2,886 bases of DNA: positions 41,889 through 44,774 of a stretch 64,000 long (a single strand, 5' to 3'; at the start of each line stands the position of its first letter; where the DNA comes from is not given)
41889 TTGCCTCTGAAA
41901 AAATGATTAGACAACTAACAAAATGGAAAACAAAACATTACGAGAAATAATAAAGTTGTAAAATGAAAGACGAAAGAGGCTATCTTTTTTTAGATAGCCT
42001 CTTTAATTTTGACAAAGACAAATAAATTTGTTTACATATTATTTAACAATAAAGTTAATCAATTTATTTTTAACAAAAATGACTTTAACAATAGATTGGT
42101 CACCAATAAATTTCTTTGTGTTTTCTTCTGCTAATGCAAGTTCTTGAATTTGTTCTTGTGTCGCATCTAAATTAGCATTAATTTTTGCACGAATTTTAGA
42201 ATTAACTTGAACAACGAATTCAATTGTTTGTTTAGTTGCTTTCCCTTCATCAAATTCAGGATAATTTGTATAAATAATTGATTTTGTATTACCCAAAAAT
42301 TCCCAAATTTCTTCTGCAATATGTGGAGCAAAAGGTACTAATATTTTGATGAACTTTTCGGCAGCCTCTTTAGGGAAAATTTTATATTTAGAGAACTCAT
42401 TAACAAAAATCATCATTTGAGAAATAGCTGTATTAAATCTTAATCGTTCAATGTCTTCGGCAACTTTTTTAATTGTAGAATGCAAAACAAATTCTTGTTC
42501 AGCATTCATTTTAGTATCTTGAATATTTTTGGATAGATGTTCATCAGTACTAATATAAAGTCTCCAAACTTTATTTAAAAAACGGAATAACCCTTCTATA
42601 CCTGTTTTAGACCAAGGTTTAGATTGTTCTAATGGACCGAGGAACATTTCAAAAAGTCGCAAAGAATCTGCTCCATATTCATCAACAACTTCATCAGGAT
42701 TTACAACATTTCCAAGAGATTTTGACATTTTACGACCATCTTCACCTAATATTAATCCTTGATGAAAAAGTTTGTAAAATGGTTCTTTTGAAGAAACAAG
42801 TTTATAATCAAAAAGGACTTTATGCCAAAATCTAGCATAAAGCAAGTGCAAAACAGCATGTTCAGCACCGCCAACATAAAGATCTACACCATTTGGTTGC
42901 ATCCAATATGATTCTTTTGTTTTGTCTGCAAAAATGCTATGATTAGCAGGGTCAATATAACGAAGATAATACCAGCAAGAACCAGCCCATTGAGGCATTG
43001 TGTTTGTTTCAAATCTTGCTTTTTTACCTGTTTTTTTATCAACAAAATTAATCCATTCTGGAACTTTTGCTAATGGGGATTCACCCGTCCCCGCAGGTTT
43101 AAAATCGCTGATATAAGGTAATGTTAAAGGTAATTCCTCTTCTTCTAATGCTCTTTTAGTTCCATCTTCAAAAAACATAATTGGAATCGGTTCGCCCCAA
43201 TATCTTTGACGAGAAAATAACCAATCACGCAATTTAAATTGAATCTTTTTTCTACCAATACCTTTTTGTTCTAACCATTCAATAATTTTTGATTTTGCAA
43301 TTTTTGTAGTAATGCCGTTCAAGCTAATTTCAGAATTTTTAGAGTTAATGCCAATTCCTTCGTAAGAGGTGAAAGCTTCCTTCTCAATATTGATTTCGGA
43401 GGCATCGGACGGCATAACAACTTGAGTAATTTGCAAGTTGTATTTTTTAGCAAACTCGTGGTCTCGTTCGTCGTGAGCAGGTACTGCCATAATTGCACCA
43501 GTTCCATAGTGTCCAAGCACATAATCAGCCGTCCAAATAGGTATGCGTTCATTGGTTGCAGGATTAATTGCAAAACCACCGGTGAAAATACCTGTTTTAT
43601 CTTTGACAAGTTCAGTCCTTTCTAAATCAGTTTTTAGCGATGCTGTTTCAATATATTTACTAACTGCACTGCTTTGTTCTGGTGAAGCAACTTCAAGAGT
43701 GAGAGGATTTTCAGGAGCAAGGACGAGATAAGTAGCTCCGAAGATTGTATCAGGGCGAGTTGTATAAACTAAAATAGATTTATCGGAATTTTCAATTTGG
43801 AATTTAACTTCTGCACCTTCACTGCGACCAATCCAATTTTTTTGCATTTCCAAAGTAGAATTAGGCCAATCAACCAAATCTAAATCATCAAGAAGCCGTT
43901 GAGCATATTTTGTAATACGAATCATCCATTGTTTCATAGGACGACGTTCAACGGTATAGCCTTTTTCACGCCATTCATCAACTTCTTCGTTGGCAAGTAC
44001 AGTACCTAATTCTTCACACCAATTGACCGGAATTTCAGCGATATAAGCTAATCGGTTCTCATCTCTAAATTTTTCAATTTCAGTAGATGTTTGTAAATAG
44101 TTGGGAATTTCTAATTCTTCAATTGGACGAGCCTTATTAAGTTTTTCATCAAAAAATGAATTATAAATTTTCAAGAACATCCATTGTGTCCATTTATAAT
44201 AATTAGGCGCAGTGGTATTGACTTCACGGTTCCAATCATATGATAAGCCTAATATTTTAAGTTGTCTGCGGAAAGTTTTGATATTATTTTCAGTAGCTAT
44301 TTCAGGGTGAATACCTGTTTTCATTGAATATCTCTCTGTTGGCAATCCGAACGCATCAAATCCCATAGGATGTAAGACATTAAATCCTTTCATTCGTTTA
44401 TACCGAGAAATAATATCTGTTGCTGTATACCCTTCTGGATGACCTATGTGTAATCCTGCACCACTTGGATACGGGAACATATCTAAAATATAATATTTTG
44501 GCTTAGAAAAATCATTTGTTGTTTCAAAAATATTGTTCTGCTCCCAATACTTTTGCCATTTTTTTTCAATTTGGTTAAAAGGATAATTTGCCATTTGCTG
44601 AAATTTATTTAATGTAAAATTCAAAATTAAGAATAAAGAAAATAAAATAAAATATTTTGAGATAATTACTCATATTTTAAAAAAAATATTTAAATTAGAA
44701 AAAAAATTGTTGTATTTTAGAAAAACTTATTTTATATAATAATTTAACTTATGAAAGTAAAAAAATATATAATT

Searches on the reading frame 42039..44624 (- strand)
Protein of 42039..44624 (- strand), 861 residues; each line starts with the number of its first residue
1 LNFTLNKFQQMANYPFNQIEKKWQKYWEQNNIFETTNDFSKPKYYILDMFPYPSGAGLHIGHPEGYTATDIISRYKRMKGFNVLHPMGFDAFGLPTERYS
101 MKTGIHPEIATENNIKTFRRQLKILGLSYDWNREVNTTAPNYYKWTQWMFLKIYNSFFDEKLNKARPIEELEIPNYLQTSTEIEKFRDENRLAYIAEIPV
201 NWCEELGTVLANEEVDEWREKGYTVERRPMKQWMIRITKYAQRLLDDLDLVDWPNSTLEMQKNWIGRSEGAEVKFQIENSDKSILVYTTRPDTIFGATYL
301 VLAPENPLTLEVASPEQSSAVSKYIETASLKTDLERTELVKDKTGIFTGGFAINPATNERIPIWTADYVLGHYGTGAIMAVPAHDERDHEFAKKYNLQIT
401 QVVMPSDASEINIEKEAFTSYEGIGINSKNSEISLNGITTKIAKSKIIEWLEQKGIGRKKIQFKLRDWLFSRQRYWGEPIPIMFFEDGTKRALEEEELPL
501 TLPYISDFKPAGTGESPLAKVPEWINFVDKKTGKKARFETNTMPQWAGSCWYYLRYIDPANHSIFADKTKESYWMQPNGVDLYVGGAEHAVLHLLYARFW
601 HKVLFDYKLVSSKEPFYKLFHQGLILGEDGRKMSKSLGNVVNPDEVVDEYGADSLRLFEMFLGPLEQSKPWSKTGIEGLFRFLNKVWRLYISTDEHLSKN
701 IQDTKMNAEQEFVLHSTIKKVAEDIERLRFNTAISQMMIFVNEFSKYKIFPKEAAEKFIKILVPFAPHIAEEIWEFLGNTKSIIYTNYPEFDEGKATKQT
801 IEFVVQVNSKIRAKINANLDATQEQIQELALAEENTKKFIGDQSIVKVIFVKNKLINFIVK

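Call 47: search_protein_families(library=pfam, proteins=[window:42039-44624:-], max_evalue=0.00001)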
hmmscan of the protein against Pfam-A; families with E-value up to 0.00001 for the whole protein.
window:42039-44624:- (861 aa): 4 families
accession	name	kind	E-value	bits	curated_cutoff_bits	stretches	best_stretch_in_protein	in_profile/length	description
PF13603.12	tRNA-synt_1_2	-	3.4e-66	222.7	25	1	262-452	1-185/185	Leucyl-tRNA synthetase, editing domain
PF00133.28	tRNA-synt_1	-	7.5e-44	150.5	22.7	2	464-658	227-401/414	tRNA synthetases class I (I, L, M and V)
PF08264.19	Anticodon_1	-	3.6e-22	79.3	25.1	1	714-822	8-143/148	Anticodon-binding domain of tRNA ligase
PF09334.17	tRNA-synt_1g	-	1.5e-19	70.5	20.1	1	49-155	6-109/391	tRNA synthetases class I (M)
